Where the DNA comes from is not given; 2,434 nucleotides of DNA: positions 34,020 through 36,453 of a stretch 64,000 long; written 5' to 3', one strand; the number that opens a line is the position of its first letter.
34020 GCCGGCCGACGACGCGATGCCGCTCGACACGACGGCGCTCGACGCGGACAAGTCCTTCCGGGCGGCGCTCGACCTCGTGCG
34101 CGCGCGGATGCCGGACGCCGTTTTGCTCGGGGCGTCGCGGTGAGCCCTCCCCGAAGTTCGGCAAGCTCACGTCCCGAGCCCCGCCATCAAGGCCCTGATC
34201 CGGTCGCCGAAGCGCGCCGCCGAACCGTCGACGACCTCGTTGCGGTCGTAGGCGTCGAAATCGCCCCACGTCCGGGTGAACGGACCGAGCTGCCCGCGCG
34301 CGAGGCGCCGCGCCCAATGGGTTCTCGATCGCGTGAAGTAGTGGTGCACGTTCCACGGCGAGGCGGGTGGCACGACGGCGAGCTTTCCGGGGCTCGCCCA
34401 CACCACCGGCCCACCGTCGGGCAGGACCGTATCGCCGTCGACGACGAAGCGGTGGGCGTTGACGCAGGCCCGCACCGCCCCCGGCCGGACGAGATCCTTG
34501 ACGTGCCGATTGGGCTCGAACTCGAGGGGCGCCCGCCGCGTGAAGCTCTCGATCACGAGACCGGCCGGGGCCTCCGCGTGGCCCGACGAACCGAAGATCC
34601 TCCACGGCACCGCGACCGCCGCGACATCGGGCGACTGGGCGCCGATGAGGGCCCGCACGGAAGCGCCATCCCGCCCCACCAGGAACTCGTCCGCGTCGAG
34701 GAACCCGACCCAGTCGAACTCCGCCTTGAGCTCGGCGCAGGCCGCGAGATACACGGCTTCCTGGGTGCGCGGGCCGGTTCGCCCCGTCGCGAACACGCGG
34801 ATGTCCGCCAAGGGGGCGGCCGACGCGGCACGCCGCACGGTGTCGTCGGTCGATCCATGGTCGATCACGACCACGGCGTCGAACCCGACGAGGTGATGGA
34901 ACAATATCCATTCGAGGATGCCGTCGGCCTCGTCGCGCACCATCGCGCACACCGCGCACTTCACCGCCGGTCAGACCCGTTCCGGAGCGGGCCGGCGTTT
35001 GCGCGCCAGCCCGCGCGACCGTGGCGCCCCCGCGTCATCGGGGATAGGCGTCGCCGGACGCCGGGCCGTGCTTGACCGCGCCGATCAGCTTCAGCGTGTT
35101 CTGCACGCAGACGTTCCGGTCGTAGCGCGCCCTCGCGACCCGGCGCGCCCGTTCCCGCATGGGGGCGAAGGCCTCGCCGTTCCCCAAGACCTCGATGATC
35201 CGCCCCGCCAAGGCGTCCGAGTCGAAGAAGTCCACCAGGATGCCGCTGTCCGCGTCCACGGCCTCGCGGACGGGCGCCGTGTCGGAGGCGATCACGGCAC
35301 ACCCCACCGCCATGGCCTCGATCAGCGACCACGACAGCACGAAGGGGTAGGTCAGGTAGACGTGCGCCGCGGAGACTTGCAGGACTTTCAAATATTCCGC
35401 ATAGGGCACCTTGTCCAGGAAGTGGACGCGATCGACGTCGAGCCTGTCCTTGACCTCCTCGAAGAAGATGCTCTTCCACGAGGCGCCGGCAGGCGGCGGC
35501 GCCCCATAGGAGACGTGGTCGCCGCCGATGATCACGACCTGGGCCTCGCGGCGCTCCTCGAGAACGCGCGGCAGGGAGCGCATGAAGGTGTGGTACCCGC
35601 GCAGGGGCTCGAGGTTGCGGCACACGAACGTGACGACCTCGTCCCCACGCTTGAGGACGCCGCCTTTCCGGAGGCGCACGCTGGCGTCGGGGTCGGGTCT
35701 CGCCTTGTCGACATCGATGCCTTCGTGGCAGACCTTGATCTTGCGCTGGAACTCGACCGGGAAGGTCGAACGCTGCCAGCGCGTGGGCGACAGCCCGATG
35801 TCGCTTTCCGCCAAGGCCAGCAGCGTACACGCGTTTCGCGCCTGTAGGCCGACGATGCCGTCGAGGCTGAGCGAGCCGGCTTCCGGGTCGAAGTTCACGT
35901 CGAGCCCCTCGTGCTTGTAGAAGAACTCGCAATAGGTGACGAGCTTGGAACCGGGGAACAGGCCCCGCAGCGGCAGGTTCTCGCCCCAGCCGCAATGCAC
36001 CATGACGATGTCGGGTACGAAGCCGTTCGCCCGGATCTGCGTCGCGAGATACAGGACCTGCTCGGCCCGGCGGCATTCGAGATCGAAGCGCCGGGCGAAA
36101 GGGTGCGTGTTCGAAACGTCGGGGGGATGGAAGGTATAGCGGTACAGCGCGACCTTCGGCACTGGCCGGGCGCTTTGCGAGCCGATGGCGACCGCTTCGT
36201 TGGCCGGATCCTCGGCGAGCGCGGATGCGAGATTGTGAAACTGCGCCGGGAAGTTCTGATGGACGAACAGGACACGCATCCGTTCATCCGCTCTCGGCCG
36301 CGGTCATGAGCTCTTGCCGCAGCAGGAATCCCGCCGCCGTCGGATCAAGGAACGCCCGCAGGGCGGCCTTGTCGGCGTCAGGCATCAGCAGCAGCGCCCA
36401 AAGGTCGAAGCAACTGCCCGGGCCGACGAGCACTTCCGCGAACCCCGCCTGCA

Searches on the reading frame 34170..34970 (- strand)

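Call 81: search_protein_families(library=pfam, proteins=[window:34170-34970:-], max_evalue=0.0001)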
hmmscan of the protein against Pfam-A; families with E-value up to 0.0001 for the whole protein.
window:34170-34970:- (267 aa): 1 family
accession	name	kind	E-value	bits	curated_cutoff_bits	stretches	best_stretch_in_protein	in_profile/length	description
PF13704.12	Glyco_tranf_2_4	-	2.9e-15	57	27.5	1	12-108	1-97/98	Glycosyl transferase family 2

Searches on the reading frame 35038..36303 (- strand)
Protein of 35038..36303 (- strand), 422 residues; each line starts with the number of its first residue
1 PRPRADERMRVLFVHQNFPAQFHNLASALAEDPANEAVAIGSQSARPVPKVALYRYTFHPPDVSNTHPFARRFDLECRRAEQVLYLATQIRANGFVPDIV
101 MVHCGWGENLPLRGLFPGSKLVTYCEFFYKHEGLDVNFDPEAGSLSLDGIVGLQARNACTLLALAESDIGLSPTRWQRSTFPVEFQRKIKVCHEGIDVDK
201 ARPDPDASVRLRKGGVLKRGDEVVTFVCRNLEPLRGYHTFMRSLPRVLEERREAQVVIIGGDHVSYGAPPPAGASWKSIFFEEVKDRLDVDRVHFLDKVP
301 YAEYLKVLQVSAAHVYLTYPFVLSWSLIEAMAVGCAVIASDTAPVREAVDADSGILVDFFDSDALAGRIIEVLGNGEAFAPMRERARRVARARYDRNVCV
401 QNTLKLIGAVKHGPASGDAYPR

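Call 81: search_protein_families(library=pfam, proteins=[window:35038-36303:-], max_evalue=0.0001)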
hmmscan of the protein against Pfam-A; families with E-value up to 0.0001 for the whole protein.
window:35038-36303:- (422 aa): 4 families
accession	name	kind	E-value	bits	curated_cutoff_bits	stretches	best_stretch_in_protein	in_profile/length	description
PF12000.14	Glyco_trans_4_3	-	5.2e-54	182.9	25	1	35-199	3-166/168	Glycosyl transferase family 4 group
PF00534.26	Glycos_transf_1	-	1.1e-16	61.3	26.4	1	218-388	11-171/172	Glycosyl transferases group 1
PF13692.12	Glyco_trans_1_4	-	1.8e-15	57.8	27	1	223-375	3-142/142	Glycosyl transferases group 1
PF13524.12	Glyco_trans_1_2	-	2.4e-05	24.8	25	1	252-395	13-134/144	Glycosyl transferase-like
